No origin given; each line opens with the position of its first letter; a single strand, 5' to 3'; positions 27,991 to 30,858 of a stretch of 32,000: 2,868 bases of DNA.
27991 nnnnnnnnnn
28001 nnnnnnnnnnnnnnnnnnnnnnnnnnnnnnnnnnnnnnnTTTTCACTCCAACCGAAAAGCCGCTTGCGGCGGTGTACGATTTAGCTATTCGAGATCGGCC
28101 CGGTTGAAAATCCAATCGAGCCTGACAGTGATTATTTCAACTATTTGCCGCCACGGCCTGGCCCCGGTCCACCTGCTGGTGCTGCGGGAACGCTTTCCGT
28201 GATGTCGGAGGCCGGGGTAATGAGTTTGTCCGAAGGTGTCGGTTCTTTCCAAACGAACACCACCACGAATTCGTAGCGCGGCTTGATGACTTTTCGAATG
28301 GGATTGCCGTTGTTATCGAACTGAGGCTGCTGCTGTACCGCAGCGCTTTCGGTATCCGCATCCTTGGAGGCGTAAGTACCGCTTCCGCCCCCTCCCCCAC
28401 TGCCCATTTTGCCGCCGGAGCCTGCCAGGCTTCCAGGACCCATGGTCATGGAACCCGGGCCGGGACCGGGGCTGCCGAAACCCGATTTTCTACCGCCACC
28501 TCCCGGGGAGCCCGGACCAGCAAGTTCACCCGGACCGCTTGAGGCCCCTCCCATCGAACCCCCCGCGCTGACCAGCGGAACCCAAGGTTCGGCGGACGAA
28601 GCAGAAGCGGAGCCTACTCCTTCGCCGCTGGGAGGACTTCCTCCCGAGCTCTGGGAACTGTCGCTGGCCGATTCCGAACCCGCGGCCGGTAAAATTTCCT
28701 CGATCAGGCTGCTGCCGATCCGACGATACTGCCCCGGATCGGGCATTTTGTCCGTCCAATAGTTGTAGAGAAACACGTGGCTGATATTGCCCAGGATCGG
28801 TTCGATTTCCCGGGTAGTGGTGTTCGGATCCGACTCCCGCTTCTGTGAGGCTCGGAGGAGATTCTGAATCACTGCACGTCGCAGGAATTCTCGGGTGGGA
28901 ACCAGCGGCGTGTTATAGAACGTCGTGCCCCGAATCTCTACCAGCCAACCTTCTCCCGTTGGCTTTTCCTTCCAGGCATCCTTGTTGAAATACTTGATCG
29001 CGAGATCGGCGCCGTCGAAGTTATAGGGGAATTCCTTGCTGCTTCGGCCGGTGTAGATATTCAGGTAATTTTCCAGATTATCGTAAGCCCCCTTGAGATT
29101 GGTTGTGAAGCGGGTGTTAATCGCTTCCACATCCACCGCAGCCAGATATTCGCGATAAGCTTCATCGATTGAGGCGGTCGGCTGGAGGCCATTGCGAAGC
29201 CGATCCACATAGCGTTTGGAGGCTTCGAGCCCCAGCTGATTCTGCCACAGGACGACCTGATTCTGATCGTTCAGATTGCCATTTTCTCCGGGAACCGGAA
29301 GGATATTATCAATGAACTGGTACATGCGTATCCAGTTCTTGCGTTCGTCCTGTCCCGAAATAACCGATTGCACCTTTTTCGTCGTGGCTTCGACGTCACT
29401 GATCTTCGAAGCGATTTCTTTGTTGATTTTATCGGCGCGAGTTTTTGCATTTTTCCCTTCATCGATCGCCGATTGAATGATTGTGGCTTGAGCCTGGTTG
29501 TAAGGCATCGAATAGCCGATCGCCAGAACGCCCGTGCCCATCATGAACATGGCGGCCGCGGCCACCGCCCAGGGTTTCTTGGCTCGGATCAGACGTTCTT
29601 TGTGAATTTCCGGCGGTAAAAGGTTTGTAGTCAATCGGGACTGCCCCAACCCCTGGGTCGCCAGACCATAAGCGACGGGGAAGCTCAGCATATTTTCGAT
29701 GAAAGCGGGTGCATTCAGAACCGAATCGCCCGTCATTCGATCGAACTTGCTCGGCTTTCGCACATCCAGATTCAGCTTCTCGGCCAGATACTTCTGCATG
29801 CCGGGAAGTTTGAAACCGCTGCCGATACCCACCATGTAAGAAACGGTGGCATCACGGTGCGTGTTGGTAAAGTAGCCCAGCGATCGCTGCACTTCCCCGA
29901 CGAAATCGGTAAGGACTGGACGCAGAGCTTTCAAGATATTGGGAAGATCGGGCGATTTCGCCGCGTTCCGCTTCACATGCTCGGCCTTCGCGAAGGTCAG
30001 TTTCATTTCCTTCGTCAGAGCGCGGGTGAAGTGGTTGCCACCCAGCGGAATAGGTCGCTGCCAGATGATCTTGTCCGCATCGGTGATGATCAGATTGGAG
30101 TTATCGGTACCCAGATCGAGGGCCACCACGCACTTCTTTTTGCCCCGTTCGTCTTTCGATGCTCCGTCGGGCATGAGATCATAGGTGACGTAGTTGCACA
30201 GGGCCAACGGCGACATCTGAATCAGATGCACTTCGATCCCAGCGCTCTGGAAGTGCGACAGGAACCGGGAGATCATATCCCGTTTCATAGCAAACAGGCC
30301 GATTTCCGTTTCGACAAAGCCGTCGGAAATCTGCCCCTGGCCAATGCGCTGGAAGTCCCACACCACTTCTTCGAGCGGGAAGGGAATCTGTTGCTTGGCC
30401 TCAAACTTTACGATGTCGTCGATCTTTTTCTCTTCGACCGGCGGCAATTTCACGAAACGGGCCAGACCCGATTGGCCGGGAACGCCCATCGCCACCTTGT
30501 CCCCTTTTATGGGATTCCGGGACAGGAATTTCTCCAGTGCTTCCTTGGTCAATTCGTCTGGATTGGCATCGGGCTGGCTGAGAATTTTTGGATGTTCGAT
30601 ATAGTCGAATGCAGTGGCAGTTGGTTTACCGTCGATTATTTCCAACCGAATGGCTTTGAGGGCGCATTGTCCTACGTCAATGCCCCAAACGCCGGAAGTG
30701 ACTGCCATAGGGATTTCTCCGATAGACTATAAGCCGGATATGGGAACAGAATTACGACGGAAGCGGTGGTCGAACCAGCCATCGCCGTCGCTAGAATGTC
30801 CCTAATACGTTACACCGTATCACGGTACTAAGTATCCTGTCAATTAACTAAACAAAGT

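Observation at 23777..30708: Oversized PilM/N-O-P-like three-gene operon with no pilus genes: candidate uncharacterised envelope-spanning apparatus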

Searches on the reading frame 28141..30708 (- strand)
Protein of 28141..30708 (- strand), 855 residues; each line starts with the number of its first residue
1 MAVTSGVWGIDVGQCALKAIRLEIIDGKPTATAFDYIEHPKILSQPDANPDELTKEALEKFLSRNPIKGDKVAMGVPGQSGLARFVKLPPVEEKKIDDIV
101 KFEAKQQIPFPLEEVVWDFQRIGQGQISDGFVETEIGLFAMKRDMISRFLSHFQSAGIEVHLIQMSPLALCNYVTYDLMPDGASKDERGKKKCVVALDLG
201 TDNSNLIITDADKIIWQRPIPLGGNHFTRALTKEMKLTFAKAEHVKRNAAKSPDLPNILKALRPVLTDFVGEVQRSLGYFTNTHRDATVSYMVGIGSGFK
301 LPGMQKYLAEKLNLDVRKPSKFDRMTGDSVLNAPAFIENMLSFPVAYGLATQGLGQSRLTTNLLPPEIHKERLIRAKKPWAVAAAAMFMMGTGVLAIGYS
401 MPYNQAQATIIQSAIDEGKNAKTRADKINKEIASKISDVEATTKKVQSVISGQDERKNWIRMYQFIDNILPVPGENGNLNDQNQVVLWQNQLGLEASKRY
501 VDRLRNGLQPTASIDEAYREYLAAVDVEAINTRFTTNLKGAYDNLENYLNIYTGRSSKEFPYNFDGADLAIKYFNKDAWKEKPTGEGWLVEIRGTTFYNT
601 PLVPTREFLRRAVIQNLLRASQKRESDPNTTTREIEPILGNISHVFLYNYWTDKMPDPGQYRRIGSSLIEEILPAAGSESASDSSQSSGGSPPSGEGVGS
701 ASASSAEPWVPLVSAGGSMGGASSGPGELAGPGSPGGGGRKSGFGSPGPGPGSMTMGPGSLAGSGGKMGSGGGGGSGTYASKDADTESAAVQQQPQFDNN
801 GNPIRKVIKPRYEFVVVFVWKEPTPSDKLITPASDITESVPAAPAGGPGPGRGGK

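Call 7: search_protein_families(library=pfam, proteins=[window:28141-30708:-], max_evalue=1)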
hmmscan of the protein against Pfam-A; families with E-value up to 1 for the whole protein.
window:28141-30708:- (855 aa): 2 families
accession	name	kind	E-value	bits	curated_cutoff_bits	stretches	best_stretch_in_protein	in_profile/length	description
PF11104.14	PilM_2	-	2e-35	122.8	27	1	9-351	1-337/340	Type IV pilus assembly protein PilM;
PF14450.12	FtsA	-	2.2e-07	31.7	31.8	1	195-317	1-108/127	Cell division protein FtsA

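Call 8: search_protein_families(library=ncbifam, proteins=[window:28141-30708:-], max_evalue=1)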
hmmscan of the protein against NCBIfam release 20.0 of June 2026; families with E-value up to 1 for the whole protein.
window:28141-30708:- (855 aa): 5 families
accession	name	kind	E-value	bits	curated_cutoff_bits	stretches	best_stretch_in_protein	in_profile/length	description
NF045709.1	Amuc_1101_fam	equivalog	8e-62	209.9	650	1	54-467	54-458/608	Amuc_1101 family PilM-like pilus complex protein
TIGR01175.1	pilM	subfamily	1.8e-48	165.4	133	1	5-353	3-347/348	type IV pilus assembly protein PilM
TIGR01174.1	ftsA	equivalog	1.5e-07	30.9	175.85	1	134-251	148-255/371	cell division protein FtsA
NF011660.0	PRK15080.1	equivalog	5.5e-06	25.8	182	1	197-321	146-260/277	ethanolamine utilization protein EutJ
TIGR02529.1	EutJ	subfamily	0.00011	21.8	152.1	1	195-321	111-227/239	ethanolamine utilization protein EutJ family protein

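Call 13: search_solved_structures(query=window:28141-30708:-, max_evalue=0.01)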
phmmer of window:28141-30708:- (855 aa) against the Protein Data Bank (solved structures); distinct sequences matched with E-value up to 0.01: 4.
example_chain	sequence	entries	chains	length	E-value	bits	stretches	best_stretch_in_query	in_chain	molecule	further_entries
3jc8_Ma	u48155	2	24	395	5.3e-27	97.6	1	54-353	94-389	Type IV pilus biogenesis protein PilM | PilM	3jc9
2ych_A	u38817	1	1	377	1.3e-21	79.8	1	8-354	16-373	COMPETENCE PROTEIN PILM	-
5eou_A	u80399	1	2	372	4e-16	61.6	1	7-365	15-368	Type 4 fimbrial biogenesis protein PilM,Type 4 fimbrial biogenesis protein PilN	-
5eox_A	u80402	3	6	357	7.3e-15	57.4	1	7-352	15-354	Type 4 fimbrial biogenesis protein PilM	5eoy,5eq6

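Call 96: list_cluster_members(proteins=[window:28141-30708:-, window:26213-28039:-, window:23777-26140:-])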
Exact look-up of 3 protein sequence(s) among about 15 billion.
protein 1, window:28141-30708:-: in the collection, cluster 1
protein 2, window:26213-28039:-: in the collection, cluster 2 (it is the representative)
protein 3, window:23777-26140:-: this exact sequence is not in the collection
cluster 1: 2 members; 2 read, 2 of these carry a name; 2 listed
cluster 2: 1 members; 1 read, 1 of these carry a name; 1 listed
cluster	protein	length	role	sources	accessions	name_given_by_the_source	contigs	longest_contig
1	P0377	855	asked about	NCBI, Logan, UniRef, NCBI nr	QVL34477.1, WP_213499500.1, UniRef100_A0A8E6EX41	type IV pilus assembly protein PilM [Telmatocola sphagniphila] | Type IV pilus assembly protein PilM n=1 Tax=Telmatocola sphagniphila TaxID=1123043 ...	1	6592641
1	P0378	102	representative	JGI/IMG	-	hypothetical protein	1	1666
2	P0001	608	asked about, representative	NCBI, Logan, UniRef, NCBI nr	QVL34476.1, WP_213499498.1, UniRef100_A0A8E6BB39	hypothetical protein KIH39_11375 [Telmatocola sphagniphila] | Uncharacterized protein n=1 Tax=Telmatocola sphagniphila TaxID=1123043 ... | hypothetical protein [Telmatocola sphagniphila]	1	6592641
